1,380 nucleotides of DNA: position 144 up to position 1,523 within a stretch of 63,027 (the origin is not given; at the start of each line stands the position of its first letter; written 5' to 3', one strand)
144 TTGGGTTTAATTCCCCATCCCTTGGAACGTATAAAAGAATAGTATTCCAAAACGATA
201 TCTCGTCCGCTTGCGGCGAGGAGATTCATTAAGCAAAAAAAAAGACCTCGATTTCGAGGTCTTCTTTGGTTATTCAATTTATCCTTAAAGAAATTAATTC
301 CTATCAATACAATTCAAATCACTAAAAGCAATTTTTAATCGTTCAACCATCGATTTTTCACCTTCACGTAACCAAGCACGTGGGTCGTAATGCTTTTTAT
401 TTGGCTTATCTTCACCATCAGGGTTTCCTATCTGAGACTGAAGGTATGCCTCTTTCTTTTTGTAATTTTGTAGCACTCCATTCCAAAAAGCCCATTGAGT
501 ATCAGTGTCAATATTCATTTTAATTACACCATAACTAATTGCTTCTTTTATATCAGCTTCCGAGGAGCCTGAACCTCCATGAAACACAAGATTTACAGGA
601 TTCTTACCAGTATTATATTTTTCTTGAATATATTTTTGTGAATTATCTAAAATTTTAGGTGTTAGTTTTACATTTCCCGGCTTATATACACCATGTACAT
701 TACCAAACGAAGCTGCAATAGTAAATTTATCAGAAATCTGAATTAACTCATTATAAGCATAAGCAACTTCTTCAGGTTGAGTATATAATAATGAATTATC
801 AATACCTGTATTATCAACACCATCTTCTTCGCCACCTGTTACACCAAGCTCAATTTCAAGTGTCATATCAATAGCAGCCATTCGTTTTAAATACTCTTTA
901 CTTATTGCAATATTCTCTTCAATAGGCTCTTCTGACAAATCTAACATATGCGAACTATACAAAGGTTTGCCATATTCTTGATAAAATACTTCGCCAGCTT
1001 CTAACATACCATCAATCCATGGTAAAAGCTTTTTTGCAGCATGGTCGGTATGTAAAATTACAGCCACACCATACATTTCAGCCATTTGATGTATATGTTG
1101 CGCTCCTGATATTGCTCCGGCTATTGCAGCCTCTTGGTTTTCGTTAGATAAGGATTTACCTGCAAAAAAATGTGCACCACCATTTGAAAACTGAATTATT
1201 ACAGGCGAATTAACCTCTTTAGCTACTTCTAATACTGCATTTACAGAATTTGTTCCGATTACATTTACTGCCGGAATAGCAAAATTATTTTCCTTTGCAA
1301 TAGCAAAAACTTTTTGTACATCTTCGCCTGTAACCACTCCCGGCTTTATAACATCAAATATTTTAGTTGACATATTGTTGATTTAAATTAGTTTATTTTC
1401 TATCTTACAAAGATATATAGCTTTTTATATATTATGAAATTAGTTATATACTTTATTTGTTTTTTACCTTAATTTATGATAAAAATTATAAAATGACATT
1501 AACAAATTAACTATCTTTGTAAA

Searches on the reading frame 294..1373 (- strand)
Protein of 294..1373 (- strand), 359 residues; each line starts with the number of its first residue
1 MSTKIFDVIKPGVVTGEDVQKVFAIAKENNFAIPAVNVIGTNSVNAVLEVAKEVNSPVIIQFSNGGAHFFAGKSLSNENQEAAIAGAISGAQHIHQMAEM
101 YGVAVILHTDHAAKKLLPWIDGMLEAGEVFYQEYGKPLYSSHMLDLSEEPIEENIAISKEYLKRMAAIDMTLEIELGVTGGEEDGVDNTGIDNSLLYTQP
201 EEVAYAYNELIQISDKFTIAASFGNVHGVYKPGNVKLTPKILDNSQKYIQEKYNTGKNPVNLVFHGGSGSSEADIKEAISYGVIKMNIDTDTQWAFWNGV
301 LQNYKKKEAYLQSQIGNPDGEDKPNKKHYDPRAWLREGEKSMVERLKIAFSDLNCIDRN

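Call 24: search_protein_families(library=pfam, proteins=[window:294-1373:-], max_evalue=0.001)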
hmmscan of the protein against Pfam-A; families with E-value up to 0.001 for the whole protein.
window:294-1373:- (359 aa): 1 family
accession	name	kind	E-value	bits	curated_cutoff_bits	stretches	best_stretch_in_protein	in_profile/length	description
PF01116.26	F_bP_aldolase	-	3.9e-84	282.9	25.5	1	18-357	2-276/277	Fructose-bisphosphate aldolase class-II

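Call 40: find_homologous_proteins(query=window:294-1373:-, max_evalue=1e-150)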
Query window:294-1373:- (359 aa): 7902 proteins with E <= 1e-150 among 8000 candidates; the best 120 are listed.
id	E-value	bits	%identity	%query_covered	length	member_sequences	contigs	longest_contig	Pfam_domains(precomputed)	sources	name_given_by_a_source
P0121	4.8e-237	804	100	100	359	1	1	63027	PF01116.27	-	-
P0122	3.6e-232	788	97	100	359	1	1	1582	PF01116.27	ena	-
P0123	6.7e-232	787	98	100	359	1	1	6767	PF01116.27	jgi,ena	-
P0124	1.6e-231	786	97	100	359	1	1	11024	PF01116.27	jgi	-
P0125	3.7e-229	778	96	100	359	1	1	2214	PF01116.27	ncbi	-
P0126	1.7e-228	776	96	100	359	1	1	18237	PF01116.27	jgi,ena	-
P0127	6.7e-226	767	95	100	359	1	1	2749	PF01116.27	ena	-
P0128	5.2e-206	702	84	100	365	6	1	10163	PF01116.27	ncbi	-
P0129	5.2e-206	702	85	100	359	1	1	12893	PF01116.27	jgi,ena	-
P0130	3.5e-205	699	85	100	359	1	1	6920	PF01116.27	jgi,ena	jgi:fructose-bisphosphate aldolase class II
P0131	1.3e-204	697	84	100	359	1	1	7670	PF01116.27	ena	-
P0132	1.7e-201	687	84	100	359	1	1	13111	PF01116.27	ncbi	-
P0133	3.9e-200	683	82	100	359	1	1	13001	PF01116.27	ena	-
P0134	9.3e-200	681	83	100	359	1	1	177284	PF01116.27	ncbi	-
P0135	3.7e-199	679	82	100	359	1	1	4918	PF01116.27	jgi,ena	-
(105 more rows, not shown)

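Call 41: find_encoding_contigs(protein=P0123, flank=10000, max_places=3)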
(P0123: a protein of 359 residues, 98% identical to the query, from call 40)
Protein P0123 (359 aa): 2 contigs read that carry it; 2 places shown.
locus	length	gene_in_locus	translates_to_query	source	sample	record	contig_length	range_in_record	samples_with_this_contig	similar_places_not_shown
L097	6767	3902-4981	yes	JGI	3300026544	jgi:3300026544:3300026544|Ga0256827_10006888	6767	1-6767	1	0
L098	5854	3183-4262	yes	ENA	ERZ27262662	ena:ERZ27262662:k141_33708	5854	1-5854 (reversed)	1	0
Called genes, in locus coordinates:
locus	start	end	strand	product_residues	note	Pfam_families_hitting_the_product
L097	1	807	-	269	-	?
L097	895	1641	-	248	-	PF02348:CTP_transf_3, PF12804:NTP_transf_3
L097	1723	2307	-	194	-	PF03729:DUF308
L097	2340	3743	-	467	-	PF00206:Lyase_1, PF10415:FumaraseC_C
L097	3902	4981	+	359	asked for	PF01116:F_bP_aldolase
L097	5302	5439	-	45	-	-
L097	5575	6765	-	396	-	?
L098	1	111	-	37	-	?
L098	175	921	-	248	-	PF02348:CTP_transf_3, PF12804:NTP_transf_3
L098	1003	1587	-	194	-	PF03729:DUF308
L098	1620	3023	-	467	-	PF00206:Lyase_1, PF10415:FumaraseC_C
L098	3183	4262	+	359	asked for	PF01116:F_bP_aldolase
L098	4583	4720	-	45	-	-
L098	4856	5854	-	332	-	?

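Call 42: find_encoding_contigs(protein=P0124, flank=10000, max_places=3)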
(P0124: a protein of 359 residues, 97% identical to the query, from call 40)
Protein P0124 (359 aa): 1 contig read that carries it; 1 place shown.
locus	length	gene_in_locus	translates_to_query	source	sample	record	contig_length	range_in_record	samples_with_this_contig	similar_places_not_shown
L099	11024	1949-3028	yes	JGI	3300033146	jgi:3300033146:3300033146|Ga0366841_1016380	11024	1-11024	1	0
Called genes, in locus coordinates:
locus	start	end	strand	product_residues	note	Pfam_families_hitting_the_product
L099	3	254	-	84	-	?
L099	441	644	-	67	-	PF10415:FumaraseC_C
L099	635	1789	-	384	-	PF00206:Lyase_1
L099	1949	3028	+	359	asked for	PF01116:F_bP_aldolase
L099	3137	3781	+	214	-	PF01522:Polysacc_deac_1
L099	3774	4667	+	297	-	PF13238:AAA_18 (faint), PF27840:ScmC, PF07475:Hpr_kinase_C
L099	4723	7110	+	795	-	PF13181:TPR_8 (faint), PF00515:TPR_1 (faint), PF07719:TPR_2 (faint), PF13176:TPR_7 (faint), PF13424:TPR_12, PF14938:SNAP (weak), PF13424:TPR_12, PF07228:SpoIIE, +2 more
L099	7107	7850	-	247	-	PF10988:DUF2807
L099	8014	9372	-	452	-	PF19295:SufBD_N, PF01458:SUFBD_core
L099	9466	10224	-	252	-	PF02463:SMC_N (faint), PF00005:ABC_tran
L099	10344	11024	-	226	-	?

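Call 43: find_encoding_contigs(protein=P0126, flank=10000, max_places=3)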
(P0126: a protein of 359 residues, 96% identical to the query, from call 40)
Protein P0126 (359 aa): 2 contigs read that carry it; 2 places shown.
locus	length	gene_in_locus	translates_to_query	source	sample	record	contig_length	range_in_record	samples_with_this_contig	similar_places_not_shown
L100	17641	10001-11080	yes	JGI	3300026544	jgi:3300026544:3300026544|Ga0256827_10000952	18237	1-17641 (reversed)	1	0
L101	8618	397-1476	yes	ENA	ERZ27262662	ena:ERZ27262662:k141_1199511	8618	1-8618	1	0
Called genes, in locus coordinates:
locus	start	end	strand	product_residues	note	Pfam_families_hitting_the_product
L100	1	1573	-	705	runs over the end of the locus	PF26549:Tricorn_N, PF07676:PD40 (faint), PF26549:Tricorn_N, PF26550:Tricorn_2nd (weak), PF26549:Tricorn_N (weak), PF00326:Peptidase_S9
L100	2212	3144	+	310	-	-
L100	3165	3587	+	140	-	-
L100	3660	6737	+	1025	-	PF00005:ABC_tran, PF01061:ABC2_membrane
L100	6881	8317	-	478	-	PF01336:tRNA_anti-codon, PF00152:tRNA-synt_2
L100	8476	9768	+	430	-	PF13428:TPR_14 (faint), PF13432:TPR_16 (faint), PF14559:TPR_19 (faint), PF07719:TPR_2 (faint), PF13181:TPR_8 (faint), PF13431:TPR_17 (faint), PF00515:TPR_1 (weak), PF13414:TPR_11 (weak), +1 more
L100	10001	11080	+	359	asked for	PF01116:F_bP_aldolase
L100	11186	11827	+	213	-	PF01522:Polysacc_deac_1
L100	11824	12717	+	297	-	PF27840:ScmC (weak), PF07475:Hpr_kinase_C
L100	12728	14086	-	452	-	PF19295:SufBD_N, PF01458:SUFBD_core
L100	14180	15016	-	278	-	PF02463:SMC_N (faint), PF00005:ABC_tran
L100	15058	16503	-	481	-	PF19295:SufBD_N, PF01458:SUFBD_core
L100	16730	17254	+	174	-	PF00072:Response_reg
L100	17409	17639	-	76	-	?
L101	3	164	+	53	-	?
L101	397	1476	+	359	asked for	PF01116:F_bP_aldolase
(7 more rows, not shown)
